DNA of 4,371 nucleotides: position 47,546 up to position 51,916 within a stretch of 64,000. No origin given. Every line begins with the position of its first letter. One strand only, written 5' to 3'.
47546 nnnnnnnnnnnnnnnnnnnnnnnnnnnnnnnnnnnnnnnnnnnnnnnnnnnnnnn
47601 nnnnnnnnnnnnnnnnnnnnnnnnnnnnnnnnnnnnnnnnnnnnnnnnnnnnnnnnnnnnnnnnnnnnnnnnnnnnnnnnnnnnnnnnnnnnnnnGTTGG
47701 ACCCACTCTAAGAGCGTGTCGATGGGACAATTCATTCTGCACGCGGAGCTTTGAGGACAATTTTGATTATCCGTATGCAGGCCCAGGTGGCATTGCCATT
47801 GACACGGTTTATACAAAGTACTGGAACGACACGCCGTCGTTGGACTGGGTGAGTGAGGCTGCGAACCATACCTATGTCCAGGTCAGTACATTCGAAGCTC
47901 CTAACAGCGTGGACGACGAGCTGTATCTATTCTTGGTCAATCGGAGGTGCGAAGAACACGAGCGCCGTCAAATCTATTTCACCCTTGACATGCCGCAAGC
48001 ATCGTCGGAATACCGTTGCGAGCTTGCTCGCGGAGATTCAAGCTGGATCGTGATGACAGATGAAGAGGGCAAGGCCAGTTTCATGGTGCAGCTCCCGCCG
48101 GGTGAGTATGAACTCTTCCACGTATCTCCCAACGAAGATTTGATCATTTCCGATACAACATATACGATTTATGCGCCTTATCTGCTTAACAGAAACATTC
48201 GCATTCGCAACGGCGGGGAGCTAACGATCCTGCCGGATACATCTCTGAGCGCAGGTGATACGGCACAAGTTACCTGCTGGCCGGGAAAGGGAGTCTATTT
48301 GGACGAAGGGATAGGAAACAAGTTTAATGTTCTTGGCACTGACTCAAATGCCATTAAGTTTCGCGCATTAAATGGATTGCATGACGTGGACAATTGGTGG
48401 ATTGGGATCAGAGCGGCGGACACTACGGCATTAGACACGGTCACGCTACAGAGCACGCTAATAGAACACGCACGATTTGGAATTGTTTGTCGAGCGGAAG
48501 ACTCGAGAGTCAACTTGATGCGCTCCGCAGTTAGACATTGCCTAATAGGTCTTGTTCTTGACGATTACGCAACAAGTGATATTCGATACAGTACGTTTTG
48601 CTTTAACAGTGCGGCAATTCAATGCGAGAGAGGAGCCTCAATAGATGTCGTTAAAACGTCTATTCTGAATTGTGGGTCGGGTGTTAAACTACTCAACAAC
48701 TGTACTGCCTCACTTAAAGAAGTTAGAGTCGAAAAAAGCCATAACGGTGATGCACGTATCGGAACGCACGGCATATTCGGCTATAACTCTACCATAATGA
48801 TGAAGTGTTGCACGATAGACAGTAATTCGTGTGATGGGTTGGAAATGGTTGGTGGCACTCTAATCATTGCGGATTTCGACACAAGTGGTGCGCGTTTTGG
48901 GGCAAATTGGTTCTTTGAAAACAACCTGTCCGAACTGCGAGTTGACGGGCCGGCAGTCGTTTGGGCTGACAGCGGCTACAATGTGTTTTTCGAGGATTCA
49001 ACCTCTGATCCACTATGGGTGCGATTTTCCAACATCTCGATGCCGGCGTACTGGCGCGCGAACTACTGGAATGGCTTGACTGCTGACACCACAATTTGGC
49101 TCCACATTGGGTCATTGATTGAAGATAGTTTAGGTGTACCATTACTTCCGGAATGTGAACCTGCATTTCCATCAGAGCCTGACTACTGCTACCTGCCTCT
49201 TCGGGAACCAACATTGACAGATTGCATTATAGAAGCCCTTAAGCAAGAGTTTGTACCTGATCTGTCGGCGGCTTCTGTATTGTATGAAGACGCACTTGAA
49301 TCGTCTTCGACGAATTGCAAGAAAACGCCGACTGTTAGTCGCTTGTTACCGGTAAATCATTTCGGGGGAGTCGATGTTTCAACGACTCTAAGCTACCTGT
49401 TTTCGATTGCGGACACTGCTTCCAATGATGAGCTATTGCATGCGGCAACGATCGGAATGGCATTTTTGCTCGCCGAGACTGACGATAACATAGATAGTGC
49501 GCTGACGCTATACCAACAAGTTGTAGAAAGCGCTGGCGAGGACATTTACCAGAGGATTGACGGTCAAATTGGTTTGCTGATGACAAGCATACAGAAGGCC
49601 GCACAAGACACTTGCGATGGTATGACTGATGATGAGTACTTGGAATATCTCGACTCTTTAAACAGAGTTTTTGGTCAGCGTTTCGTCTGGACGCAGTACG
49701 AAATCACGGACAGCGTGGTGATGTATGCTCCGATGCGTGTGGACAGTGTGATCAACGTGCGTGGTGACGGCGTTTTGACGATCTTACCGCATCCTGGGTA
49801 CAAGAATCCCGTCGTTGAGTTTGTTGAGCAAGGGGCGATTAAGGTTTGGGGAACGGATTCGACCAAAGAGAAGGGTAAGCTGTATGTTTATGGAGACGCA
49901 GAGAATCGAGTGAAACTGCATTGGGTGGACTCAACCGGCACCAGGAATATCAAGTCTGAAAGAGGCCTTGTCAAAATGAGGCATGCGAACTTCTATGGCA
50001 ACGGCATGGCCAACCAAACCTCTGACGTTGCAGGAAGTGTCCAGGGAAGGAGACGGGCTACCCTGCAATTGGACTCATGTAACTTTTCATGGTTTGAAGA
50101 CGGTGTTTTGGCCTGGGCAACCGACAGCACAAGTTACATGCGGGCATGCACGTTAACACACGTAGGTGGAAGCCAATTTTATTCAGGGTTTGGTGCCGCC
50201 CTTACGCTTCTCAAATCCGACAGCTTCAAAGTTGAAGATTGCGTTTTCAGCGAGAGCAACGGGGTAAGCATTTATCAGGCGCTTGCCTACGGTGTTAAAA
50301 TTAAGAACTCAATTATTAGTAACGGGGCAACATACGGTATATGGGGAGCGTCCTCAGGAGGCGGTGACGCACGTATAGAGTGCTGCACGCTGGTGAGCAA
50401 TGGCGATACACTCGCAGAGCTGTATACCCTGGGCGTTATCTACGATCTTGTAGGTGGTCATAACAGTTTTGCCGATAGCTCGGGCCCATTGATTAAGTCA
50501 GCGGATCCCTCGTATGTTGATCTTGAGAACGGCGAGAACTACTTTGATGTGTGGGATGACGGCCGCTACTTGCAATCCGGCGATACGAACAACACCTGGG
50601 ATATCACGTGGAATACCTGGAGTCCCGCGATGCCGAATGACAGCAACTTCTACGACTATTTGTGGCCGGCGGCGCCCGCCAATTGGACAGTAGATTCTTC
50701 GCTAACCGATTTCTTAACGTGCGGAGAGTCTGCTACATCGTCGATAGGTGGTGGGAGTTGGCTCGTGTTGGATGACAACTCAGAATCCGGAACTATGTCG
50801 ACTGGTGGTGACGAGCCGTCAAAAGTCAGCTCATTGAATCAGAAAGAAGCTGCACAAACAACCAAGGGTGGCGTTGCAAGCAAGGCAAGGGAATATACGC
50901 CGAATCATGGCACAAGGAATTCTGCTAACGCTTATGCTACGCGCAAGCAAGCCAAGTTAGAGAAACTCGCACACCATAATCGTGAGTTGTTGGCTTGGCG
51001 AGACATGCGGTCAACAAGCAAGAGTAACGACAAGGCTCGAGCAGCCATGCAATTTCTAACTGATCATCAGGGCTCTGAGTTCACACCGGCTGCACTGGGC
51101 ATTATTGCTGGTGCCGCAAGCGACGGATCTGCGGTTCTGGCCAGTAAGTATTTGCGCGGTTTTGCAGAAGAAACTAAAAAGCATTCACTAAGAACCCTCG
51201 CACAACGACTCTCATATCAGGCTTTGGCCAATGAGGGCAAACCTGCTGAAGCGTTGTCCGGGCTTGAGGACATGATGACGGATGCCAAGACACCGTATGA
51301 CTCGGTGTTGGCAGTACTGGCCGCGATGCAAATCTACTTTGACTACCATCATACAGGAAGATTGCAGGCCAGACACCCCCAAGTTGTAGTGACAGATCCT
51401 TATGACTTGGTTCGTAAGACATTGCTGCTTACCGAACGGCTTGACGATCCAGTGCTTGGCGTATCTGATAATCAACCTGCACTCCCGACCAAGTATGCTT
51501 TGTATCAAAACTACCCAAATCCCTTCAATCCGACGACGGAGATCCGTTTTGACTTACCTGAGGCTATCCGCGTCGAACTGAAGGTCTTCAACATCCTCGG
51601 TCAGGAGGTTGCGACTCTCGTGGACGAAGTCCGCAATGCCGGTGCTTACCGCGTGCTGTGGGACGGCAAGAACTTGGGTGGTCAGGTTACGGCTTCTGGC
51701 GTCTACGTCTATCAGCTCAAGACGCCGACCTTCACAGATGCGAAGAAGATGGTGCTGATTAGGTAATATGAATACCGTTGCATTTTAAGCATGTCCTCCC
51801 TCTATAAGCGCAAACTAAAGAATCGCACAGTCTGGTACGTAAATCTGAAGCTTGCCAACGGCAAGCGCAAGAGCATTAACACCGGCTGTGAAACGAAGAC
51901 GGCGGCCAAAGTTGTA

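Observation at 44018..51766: Prophage-borne type IX secretion cargo locus: an FG-GAP propeller plus a 2031-aa beta-helix giant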

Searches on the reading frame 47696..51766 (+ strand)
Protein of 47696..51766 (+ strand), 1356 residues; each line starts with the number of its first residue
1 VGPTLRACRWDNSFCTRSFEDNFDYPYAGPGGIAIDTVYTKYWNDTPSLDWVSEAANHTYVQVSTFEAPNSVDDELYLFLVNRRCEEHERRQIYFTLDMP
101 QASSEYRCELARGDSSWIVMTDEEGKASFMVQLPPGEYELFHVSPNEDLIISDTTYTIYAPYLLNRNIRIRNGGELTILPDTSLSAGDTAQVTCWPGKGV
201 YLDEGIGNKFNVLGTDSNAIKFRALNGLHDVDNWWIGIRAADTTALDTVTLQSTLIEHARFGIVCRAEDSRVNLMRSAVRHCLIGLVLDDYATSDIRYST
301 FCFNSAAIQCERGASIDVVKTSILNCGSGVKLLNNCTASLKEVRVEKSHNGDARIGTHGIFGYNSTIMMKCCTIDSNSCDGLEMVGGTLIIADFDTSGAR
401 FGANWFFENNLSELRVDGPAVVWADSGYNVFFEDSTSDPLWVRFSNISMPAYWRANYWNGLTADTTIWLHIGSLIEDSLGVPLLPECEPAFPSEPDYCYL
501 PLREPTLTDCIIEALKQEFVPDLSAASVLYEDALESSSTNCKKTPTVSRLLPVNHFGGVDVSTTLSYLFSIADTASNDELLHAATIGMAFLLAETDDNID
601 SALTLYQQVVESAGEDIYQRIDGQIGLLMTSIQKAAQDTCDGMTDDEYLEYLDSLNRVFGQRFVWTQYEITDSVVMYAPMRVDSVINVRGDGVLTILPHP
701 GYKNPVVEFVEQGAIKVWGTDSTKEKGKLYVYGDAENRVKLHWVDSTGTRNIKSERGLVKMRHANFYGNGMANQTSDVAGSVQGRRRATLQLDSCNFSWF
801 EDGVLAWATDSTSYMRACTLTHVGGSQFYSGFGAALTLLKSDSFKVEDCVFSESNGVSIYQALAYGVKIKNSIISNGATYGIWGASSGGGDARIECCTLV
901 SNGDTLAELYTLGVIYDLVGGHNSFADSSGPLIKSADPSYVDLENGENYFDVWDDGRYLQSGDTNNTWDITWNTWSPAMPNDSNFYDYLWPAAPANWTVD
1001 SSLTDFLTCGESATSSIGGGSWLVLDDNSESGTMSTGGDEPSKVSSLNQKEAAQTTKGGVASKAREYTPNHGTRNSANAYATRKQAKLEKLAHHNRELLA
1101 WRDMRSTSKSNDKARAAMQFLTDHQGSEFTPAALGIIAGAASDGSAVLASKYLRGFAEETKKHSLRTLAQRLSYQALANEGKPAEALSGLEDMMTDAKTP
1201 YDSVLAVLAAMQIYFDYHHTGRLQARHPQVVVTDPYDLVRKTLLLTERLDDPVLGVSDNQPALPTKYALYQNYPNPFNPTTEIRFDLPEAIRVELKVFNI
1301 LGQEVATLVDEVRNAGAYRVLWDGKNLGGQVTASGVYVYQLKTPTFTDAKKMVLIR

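Call 96: find_related_loci(query=A3, collection=metagenome_contigs, flank=10000)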
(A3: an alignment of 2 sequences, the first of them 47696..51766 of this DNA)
Query A3 (1356 aa) in metagenome_contigs; peptide patterns used: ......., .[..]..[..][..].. (x = any residue, [..] = any of these).
600 stretches matched a pattern (row limit reached: there are more); 1 encode a relative of the query (tblastn E <= 1e-3); 1 distinct loci.
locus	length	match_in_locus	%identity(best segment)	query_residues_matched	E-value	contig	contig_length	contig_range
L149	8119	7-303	37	1251-1354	2e-14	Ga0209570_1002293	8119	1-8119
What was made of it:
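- Tried and rejected: The metagenome_contigs scan with the giant alignment chose poor patterns and gave one tail-only hit (call 96).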

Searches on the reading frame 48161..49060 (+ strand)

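Call 36: search_protein_families(library=pfam, proteins=[window:48161-49060:+], max_evalue=5)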
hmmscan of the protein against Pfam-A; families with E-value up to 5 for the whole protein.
window:48161-49060:+ (300 aa): 1 family
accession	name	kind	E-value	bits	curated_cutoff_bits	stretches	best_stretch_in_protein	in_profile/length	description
PF05048.19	NosD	-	0.037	13.9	23.6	1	43-182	17-160/212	Periplasmic copper-binding protein (NosD)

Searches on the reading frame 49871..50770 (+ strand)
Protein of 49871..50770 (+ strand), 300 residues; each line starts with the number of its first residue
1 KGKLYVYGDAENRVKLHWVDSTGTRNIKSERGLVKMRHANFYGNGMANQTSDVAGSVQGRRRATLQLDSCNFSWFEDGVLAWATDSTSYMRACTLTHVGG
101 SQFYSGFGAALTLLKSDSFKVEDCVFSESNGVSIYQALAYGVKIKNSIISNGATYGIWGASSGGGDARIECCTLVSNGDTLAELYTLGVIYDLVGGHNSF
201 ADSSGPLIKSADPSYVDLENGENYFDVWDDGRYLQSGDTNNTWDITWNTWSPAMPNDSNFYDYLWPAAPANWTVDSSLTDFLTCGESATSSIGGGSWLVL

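Call 36: search_protein_families(library=pfam, proteins=[window:49871-50770:+], max_evalue=5)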
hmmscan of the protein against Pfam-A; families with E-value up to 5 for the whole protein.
window:49871-50770:+ (300 aa): 2 families
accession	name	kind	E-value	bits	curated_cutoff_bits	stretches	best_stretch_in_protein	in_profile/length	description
PF13229.12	Beta_helix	-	2.6e-09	37.4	25.9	1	36-180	13-140/158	Right handed beta helix region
PF05048.19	NosD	-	0.0027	17.6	23.6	1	30-161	25-158/212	Periplasmic copper-binding protein (NosD)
